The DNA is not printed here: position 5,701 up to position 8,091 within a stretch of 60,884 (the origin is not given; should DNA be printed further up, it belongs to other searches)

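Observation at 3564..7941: Two unusual fusions in a two-gene unit: HTH-cupin regulator fused to an acyl-CoA synthetase, then an activase fused to a 2-hydroxyacyl-CoA-dehydratase-type domain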

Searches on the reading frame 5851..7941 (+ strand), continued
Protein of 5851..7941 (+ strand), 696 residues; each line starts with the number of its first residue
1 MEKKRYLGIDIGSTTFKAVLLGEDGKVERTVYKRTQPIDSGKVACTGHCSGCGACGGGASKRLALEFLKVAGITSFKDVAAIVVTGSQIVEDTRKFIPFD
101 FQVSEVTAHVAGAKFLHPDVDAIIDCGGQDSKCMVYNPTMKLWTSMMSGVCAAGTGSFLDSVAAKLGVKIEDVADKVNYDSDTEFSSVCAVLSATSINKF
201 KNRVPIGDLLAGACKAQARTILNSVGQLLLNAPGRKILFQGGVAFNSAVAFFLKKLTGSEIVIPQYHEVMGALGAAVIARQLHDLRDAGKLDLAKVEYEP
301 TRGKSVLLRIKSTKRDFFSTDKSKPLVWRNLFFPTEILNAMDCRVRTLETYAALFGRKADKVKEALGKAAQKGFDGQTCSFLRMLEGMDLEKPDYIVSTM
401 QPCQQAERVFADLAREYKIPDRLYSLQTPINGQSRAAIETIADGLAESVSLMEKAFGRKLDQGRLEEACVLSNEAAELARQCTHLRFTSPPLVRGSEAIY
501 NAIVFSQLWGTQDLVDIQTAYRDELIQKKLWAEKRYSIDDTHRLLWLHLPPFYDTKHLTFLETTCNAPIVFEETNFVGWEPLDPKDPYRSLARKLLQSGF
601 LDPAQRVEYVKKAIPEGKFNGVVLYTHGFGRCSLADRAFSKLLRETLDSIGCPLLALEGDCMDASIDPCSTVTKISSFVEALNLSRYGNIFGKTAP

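Call 24: search_protein_families(library=pfam, proteins=[P0241, P0242, P0254, P0263, P0274, P0314, P0257, P0292, P0350], max_evalue=0.001)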
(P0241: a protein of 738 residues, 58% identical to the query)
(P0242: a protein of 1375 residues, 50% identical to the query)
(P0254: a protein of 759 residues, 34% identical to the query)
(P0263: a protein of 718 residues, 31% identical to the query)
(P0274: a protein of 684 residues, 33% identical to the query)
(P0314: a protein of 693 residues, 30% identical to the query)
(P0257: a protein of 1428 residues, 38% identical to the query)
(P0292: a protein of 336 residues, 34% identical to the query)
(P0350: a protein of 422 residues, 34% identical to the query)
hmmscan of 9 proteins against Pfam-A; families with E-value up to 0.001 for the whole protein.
P0241 (738 aa): 2 families
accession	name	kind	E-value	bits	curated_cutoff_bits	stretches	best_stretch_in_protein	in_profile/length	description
PF06050.19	HGD-D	-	1.5e-41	143.6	28.4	1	328-678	2-342/342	2-hydroxyglutaryl-CoA dehydratase, D-component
PF01869.26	BcrAD_BadFG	-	8e-32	111.3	31.5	1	6-276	1-271/271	BadF/BadG/BcrA/BcrD ATPase family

P0242 (1375 aa): 7 families
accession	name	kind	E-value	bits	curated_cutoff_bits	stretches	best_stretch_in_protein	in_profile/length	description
PF00501.34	AMP-binding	-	1.5e-59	202.2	29.9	1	36-389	17-384/384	AMP-binding enzyme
PF06050.19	HGD-D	-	5.2e-38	131.9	28.4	1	1019-1369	2-342/342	2-hydroxyglutaryl-CoA dehydratase, D-component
PF01869.26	BcrAD_BadFG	-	2.5e-29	103.1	31.5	1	700-969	2-271/271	BadF/BadG/BcrA/BcrD ATPase family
PF00550.31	PP-binding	-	3.9e-08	33.9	20.8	1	582-636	12-66/67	Phosphopantetheine attachment site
PF02782.22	FGGY_C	-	5.8e-06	26.6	27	1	889-969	112-194/198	FGGY family of carbohydrate kinases, C-terminal domain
PF23297.2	ACP_SdgA_C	-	0.00032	21.2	27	0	562-635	4-77/95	Highly reducing polyketide synthase sdgA, C-terminal ACP domain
PF00370.27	FGGY_N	-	0.0004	20.5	28.8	0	697-779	1-79/245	FGGY family of carbohydrate kinases, N-terminal domain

P0254 (759 aa): 2 families
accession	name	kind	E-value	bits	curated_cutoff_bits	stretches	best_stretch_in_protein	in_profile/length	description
PF06050.19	HGD-D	-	1.2e-47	163.6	28.4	1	379-735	3-342/342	2-hydroxyglutaryl-CoA dehydratase, D-component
PF01869.26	BcrAD_BadFG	-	2.2e-20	73.8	31.5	1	13-283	1-246/271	BadF/BadG/BcrA/BcrD ATPase family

P0263 (718 aa): 4 families
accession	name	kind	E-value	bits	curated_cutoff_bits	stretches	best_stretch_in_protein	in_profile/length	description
PF06050.19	HGD-D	-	1.6e-49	169.7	28.4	1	60-411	4-342/342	2-hydroxyglutaryl-CoA dehydratase, D-component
PF01869.26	BcrAD_BadFG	-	2.2e-49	168.9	31.5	1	438-686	1-271/271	BadF/BadG/BcrA/BcrD ATPase family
PF22521.2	HypF_C_2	-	8.2e-05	22.9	27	0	575-664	122-217/241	Carbamoyltransferase, Kae1-like Domain, second subdomain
PF02782.22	FGGY_C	-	0.00099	19.4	27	0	611-686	117-194/198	FGGY family of carbohydrate kinases, C-terminal domain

P0274 (684 aa): 3 families
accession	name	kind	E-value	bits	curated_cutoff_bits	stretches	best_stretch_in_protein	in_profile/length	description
PF06050.19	HGD-D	-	9e-63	213.3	28.4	1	69-411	4-341/342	2-hydroxyglutaryl-CoA dehydratase, D-component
PF01869.26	BcrAD_BadFG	-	1.3e-55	189.3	31.5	1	432-680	1-271/271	BadF/BadG/BcrA/BcrD ATPase family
PF02782.22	FGGY_C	-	2.4e-06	27.9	27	1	610-680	120-194/198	FGGY family of carbohydrate kinases, C-terminal domain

P0314 (693 aa): 3 families
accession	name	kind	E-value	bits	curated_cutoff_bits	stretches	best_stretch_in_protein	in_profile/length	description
PF06050.19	HGD-D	-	7.8e-48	164.2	28.4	1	65-415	4-342/342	2-hydroxyglutaryl-CoA dehydratase, D-component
PF01869.26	BcrAD_BadFG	-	9.3e-44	150.4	31.5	1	438-688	1-271/271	BadF/BadG/BcrA/BcrD ATPase family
PF14450.12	FtsA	-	0.00086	20.1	31.8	0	438-469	1-31/127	Cell division protein FtsA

P0257 (1428 aa): 3 families
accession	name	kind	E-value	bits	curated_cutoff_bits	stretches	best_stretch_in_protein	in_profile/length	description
PF01869.26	BcrAD_BadFG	-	9e-77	258.7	31.5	2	324-576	1-271/271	BadF/BadG/BcrA/BcrD ATPase family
PF09989.15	DUF2229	-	2.8e-61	207.4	29.4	1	696-910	1-217/218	CoA enzyme activase uncharacterised domain (DUF2229)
PF06050.19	HGD-D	-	9.7e-07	29.1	28.4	0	950-1001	287-341/342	2-hydroxyglutaryl-CoA dehydratase, D-component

P0292 (336 aa): 1 family
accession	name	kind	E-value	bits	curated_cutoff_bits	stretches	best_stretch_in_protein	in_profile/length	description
PF06050.19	HGD-D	-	4.1e-71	240.8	28.4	1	8-327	23-341/342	2-hydroxyglutaryl-CoA dehydratase, D-component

P0350 (422 aa): 1 family
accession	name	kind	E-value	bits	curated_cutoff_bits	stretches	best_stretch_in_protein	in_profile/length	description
PF06050.19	HGD-D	-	8.8e-80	269.3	28.4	1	71-419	2-342/342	2-hydroxyglutaryl-CoA dehydratase, D-component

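Call 50: find_homologous_proteins(query=P0242, max_evalue=1e-30)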
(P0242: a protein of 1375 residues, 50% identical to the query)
Query P0242 (1375 aa): 364 proteins with E <= 1e-30 among 8000 candidates; the best 120 are listed.
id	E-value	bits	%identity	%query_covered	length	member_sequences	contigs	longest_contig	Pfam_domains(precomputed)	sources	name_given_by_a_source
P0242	0.0e+0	3134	100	100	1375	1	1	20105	PF01869.27,PF06050.20,PF02782.23,PF00550.32,PF00501.35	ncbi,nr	ncbi:MAG: AMP-binding protein, partial [bacterium]|nr:AMP-binding protein [bacterium]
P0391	0.0e+0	1795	57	100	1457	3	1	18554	PF01869.27,PF06050.20,PF00550.32,PF00501.35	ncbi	-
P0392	0.0e+0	1695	54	99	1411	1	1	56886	PF01869.27,PF00370.28,PF06050.20,PF00550.32,PF00501.35,PF23297.2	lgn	-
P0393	0.0e+0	1650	60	89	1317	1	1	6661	PF01869.27,PF06050.20,PF00550.32,PF00501.35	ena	-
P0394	2.5e-156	541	42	47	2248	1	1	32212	PF22336.3,PF13469.13,PF00109.33,PF22621.3,PF00550.32,PF00501.35,PF13193.13,PF00685.34,PF16197.12,PF00698.27,PF00975.27,PF02801.29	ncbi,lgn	-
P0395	5.8e-121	424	30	37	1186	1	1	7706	PF00501.35,PF23562.3,PF13193.13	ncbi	ncbi:MAG: AMP-dependent synthetase/ligase [Emergencia sp.]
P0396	8.8e-121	423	33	50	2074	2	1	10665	PF08659.17,PF22336.3,PF00109.33,PF21394.4,PF22621.3,PF00550.32,PF13561.13,PF00501.35,PF23297.2,PF16197.12,PF00106.32,PF02801.29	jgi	-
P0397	2.1e-119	418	30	38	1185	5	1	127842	PF00501.35,PF23562.3,PF13193.13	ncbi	-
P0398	5.9e-118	414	31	38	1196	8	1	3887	PF00501.35,PF23562.3,PF13193.13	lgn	-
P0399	2.7e-117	411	31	38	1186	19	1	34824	PF00501.35,PF23562.3,PF13193.13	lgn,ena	-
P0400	4.1e-116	408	31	38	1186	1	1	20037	PF00501.35,PF23562.3,PF13193.13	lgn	-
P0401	7.0e-116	407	29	35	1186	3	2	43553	PF00501.35,PF23562.3,PF13193.13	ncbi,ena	-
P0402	1.0e-115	406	31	38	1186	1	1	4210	PF00501.35,PF23562.3,PF13193.13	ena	-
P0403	1.2e-115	406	31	38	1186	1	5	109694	PF00501.35,PF23562.3,PF13193.13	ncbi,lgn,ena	ncbi:AMP-binding protein [Anaerovoracaceae bacterium 41-7]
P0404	1.2e-115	406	30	37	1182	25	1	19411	PF00501.35,PF23562.3,PF13193.13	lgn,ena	-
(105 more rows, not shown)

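Call 51: find_encoding_contigs(protein=P0392, flank=9000, max_places=2)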
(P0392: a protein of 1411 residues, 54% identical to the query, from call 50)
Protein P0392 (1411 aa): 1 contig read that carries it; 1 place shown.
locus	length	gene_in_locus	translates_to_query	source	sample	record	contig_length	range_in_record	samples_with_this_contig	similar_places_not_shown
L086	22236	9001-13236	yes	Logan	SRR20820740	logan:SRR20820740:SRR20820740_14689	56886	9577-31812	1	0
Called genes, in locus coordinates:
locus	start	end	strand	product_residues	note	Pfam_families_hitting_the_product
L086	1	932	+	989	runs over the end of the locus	PF00532:Peripla_BP_1, PF13407:Peripla_BP_4, PF13377:Peripla_BP_3, PF00512:HisKA (weak), PF02518:HATPase_c, PF00072:Response_reg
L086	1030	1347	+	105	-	PF07883:Cupin_2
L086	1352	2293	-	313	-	PF01545:Cation_efflux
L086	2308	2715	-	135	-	PF22381:Staph_reg_Sar_Rot (weak), PF12802:MarR_2, PF01047:MarR, PF13412:HTH_24 (weak), PF13601:HTH_34 (faint), PF01638:HxlR (faint)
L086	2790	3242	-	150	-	PF00578:AhpC-TSA, PF08534:Redoxin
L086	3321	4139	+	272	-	PF04784:DUF547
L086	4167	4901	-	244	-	PF00398:RrnaAD (weak), PF01209:Ubie_methyltran, PF05401:NodS, PF13489:Methyltransf_23, PF08241:Methyltransf_11, PF08242:Methyltransf_12, PF13649:Methyltransf_25, PF13847:Methyltransf_31, +4 more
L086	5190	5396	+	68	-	PF11127:YgaP-like_TM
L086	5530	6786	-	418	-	PF03349:Toluene_X, PF13505:OMP_b-brl (faint), PF01389:OmpA_membrane (faint)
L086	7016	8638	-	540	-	PF00672:HAMP, PF00015:MCPsignal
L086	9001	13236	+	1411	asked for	PF00501:AMP-binding, PF00550:PP-binding, PF23297:ACP_SdgA_C (weak), PF00370:FGGY_N (faint), PF01869:BcrAD_BadFG, PF06050:HGD-D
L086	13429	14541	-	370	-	PF00532:Peripla_BP_1, PF13407:Peripla_BP_4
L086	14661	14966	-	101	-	-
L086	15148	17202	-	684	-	PF00128:Alpha-amylase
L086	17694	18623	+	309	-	PF00291:PALP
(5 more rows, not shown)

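Call 52: find_encoding_contigs(protein=P0242, flank=9000, max_places=2)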
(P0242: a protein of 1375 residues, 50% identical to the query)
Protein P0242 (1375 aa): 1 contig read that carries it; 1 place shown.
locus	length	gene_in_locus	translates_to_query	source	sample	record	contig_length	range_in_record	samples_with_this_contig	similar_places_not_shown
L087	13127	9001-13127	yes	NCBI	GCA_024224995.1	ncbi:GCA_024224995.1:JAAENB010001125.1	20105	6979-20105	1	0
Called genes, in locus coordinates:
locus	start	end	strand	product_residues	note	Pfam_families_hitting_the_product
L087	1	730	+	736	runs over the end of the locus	PF08448:PAS_4 (faint), PF00989:PAS (weak), PF08447:PAS_3, PF13426:PAS_9, PF13185:GAF_2, PF07730:HisKA_3, PF02518:HATPase_c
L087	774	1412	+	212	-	PF00072:Response_reg, PF00196:GerE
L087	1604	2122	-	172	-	-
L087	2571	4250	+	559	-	PF21850:DUF6909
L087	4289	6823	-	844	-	PF00176:SNF2-rel_dom, PF04851:ResIII, PF00271:Helicase_C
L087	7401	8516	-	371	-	-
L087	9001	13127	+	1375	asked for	PF00501:AMP-binding, PF00550:PP-binding, PF01869:BcrAD_BadFG, PF02782:FGGY_C (weak), PF06050:HGD-D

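Call 58: predict_structure(alignment_id=A4)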
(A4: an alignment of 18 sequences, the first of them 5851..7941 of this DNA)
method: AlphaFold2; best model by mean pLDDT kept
length: 696 residues; sequences in the alignment: 18
mean_pLDDT: 67.7   pTM: 0.52
mean pLDDT of the five models: 67.7, 60.3, 57.6, 55.3, 54.3
residues with pLDDT >= 90: 41; 70-90: 308; 50-70: 208; < 50: 139
segments of 3 or more residues with pLDDT < 50: 37-54, 147-154, 188-192, 295-297, 316-318, 350-363, 366-381, 425-431, 500-503, 550-553, 574-578, 628-635, 658-696
pLDDT, mean of each block of 10 residues (from residue 1): 84 81 92 60 39 55 88 89 74 74 79 89 68 64 52 54 79 87 62 58 84 80 62 75 76 84 87 94 86 56 60 53 76 76 69 43 47 41 52 70 56 73 47 65 79 85 87 80 79 59 60 82 85 72 63 54 60 52 77 68 72 74 57 53 79 57 35 44 41 34
secondary structure, 60 per line:
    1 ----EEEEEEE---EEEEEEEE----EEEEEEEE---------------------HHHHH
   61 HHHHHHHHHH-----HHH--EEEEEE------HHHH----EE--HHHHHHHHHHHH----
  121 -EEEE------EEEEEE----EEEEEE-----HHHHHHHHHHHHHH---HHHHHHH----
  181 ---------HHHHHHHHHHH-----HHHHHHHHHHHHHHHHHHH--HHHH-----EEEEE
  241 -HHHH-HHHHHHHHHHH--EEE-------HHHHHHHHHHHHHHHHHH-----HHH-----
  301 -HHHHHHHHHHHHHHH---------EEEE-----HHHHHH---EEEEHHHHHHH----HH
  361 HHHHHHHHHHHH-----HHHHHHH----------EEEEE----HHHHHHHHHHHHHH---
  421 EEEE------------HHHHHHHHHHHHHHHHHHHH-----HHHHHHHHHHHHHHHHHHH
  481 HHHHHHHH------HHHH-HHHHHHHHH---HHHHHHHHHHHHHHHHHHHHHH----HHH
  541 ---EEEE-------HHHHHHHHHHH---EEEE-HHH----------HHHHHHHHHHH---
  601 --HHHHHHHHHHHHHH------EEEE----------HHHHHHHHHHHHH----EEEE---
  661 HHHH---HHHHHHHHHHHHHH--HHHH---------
elements in order (helices of 4 or more, strands of 3 or more residues): E5-11 E15-22 E27-34 H56-70 E81-86 H93-96 H105-116 E122-125 E132-137 E142-147 H153-166 H170-176 H190-200 H206-224 H227-230 E236-240 H242-245 H247-257 E260-262 H270-287 H302-316 E326-329 H335-340 E344-347 H348-354 H359-372 H378-384 E395-399 H404-417 E421-424 H437-456 H462-488 H495-498 H500-508 H512-533 E544-547 H555-565 E569-572 H587-597 H603-616 E623-626 H637-649 E654-657 H661-664 H668-681 H684-687

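Call 62: fold_search(model_id=the predicted structure, library=pdb)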
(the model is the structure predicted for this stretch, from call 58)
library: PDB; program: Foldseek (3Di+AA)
matches with E <= 10: 1137; with E <= 0.001: 475
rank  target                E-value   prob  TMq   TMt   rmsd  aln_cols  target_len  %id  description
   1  4ehu_B                6.0e-17  1.00  0.33  0.83   3.6       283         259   26  Activator of the 2-Hydroxyisocaproyl-CoA Dehydratase from Clostridium difficile with bound ADPNP (released 2012-08-08)
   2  4eht_B                2.1e-16  1.00  0.33  0.84   3.5       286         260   27  Activator of the 2-Hydroxyisocaproyl-CoA dehydratase from Clostridium difficile with bound ADP (released 2012-08-08)
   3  4eht_A                2.5e-16  1.00  0.34  0.84   3.8       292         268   26  Activator of the 2-Hydroxyisocaproyl-CoA dehydratase from Clostridium difficile with bound ADP (released 2012-08-08)
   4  1hux_A                7.5e-16  1.00  0.34  0.86   3.3       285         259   27  CRYSTAL STRUCTURE OF THE ACIDAMINOCOCCUS FERMENTANS (R)-2-HYDROXYGLUTARYL-COA DEHYDRATASE COMPONENT A (released 2001-03-21)
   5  9gba_D                4.2e-15  1.00  0.33  0.84   3.7       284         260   25  3-methylbenzoyl-CoA reductase from Thauera chlorobenzoica (MbdONPQ) + AMPPNP (released 2026-02-18)
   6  9gai_D                9.8e-15  1.00  0.34  0.85   3.4       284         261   25  3-methylbenzoyl-CoA reductase from Thauera chlorobenzoica (MbdONPQ) (released 2026-02-18)
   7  9gai_O                6.3e-14  1.00  0.33  0.80   4.0       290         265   22  3-methylbenzoyl-CoA reductase from Thauera chlorobenzoica (MbdONPQ) (released 2026-02-18)
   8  9gai_C                7.2e-14  1.00  0.33  0.81   4.0       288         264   23  3-methylbenzoyl-CoA reductase from Thauera chlorobenzoica (MbdONPQ) (released 2026-02-18)
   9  7yyl_E                2.2e-12  1.00  0.29  0.76   4.6       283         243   28  nucleotide-free DCCP:DCCP-R complex (released 2022-12-28)
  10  3o3o_A                3.5e-11  1.00  0.42  0.69   6.0       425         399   18  (R)-2-hydroxyisocaproyl-CoA dehydratase in complex with (R)-2-hydroxyisocaproate (released 2011-03-16)
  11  3o3m_C                7.9e-11  1.00  0.43  0.70   6.1       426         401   18  (R)-2-Hydroxyisocaproyl-CoA Dehydratase (released 2011-03-16)
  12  3o3m_A                1.6e-10  1.00  0.43  0.71   5.6       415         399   18  (R)-2-Hydroxyisocaproyl-CoA Dehydratase (released 2011-03-16)
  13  7yyl_F                5.3e-10  1.00  0.28  0.74   5.9       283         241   28  nucleotide-free DCCP:DCCP-R complex (released 2022-12-28)
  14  8s02_A                6.1e-10  1.00  0.44  0.66   5.9       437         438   20  BzdNO-benzoyl-CoA complex (released 2025-03-05)
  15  9g87_A                7.0e-10  1.00  0.45  0.67   6.6       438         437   15  3-methylbenzoyl-CoA reductase from Thauera chlorobenzoica (subunits MbdON ) (released 2026-02-04)
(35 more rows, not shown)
